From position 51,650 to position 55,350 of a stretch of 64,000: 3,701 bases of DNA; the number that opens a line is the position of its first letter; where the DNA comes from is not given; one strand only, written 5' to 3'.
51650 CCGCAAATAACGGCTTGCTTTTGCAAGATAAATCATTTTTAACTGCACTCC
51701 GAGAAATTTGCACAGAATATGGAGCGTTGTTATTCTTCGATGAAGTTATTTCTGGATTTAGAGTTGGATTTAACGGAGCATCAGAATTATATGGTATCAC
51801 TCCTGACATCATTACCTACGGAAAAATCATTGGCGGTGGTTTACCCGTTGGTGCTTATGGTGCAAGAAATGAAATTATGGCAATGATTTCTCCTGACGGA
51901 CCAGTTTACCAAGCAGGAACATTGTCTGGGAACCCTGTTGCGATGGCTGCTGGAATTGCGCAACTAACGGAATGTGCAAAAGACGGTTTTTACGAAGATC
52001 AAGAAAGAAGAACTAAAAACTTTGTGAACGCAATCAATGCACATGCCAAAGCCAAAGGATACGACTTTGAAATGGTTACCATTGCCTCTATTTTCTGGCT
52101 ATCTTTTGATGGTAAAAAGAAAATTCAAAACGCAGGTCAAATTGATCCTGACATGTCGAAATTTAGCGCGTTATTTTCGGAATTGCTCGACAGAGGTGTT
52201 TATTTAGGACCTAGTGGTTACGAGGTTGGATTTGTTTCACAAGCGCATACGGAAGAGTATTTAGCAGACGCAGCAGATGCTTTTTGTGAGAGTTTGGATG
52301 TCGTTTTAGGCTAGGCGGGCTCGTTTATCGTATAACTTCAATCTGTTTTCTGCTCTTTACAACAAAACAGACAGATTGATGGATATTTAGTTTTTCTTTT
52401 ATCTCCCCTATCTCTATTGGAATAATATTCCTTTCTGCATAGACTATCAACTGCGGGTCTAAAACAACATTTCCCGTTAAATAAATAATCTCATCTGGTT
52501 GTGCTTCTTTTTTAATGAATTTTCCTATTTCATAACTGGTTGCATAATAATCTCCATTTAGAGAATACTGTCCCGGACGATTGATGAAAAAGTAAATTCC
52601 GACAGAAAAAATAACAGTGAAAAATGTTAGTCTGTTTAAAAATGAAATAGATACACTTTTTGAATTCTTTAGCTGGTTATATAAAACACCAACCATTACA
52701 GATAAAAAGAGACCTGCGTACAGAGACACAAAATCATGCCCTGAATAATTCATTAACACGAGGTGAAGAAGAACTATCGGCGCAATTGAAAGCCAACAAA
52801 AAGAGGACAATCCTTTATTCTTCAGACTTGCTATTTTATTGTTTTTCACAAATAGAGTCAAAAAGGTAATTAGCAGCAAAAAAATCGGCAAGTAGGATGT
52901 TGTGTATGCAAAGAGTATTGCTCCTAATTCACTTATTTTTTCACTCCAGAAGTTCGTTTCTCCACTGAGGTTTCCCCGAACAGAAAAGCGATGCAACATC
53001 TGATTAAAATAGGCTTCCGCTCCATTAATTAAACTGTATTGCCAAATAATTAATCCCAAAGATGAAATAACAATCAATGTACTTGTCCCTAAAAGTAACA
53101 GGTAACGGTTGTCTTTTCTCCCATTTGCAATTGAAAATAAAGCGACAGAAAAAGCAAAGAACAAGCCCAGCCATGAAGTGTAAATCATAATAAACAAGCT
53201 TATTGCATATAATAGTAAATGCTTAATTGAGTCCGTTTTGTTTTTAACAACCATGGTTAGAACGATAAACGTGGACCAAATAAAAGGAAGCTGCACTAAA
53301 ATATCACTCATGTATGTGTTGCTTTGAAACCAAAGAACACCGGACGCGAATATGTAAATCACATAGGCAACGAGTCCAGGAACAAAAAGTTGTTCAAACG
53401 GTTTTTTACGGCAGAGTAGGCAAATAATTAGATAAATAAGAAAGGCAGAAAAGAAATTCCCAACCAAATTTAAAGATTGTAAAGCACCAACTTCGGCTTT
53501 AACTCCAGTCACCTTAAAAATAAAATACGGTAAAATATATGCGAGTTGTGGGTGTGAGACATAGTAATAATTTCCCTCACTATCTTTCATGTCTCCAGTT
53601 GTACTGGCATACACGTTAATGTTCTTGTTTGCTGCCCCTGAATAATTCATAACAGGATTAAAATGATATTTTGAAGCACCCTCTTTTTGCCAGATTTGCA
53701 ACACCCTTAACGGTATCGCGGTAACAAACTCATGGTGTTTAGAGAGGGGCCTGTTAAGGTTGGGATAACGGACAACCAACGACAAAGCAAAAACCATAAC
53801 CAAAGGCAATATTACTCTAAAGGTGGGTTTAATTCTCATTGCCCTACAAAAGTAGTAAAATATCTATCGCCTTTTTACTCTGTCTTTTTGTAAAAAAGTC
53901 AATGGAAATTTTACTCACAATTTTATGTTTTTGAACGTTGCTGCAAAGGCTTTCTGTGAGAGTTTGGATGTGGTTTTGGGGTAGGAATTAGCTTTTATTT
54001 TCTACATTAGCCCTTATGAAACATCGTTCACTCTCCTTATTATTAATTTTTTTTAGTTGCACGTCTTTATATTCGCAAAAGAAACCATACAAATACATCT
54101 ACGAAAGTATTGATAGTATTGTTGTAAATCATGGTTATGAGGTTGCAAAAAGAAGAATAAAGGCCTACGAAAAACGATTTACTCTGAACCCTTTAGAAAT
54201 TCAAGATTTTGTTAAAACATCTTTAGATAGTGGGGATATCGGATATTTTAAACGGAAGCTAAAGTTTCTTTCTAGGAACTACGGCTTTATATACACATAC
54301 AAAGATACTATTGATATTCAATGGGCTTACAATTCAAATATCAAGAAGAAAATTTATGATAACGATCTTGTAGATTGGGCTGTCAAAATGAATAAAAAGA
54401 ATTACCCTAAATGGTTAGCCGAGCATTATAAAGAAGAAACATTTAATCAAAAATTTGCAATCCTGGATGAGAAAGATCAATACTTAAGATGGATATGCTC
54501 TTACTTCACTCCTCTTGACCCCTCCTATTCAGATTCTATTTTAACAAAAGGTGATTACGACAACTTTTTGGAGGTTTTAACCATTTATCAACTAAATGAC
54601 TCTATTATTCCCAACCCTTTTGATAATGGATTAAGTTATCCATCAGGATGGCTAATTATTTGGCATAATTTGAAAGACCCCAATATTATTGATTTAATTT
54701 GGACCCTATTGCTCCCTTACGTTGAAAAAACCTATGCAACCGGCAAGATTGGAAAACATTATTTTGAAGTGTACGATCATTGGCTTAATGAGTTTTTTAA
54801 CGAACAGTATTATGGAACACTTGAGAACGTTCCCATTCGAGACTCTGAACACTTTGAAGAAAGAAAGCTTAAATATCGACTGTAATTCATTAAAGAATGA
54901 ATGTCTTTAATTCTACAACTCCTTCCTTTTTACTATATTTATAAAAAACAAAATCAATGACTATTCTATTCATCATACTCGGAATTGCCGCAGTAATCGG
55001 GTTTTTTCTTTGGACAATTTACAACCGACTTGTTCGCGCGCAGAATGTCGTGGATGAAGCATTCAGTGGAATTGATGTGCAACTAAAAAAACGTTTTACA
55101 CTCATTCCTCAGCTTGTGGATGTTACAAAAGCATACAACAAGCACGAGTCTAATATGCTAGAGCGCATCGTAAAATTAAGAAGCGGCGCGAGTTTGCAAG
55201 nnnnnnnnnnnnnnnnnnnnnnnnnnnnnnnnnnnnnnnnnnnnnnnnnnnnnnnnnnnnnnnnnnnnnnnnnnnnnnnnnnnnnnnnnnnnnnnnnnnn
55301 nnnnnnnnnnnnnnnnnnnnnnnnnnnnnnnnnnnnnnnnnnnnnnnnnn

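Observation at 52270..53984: hemL 3' end is duplicated around a reverse-oriented GT-C-like membrane protein gene, a footprint of insertion or recombination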

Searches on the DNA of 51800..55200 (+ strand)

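Call 53: search_rna_families(source=window, start=51800, end=55200, threshold=evalue, max_evalue=1)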
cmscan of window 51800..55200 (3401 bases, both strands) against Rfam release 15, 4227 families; matches with E-value up to 1: 1.
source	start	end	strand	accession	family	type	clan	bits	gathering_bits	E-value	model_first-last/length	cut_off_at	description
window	54567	54643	+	RF02516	MIR393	Gene; miRNA;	-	21.5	60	0.25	1-126/126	no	mir-393 microRNA precursor family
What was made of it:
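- There is no Rfam match (call 53).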

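Call 65: search_dna_similar(query=window:52315-54956:+, collection=plasmids, mode=distant, max_rows=8)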
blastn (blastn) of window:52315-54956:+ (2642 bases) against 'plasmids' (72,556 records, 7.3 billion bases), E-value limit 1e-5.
No match.

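Call 66: search_dna_similar(query=window:52315-54956:+, collection=phages, mode=distant, max_rows=8)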
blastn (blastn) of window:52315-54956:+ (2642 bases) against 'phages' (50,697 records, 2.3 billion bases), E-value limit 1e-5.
No match.
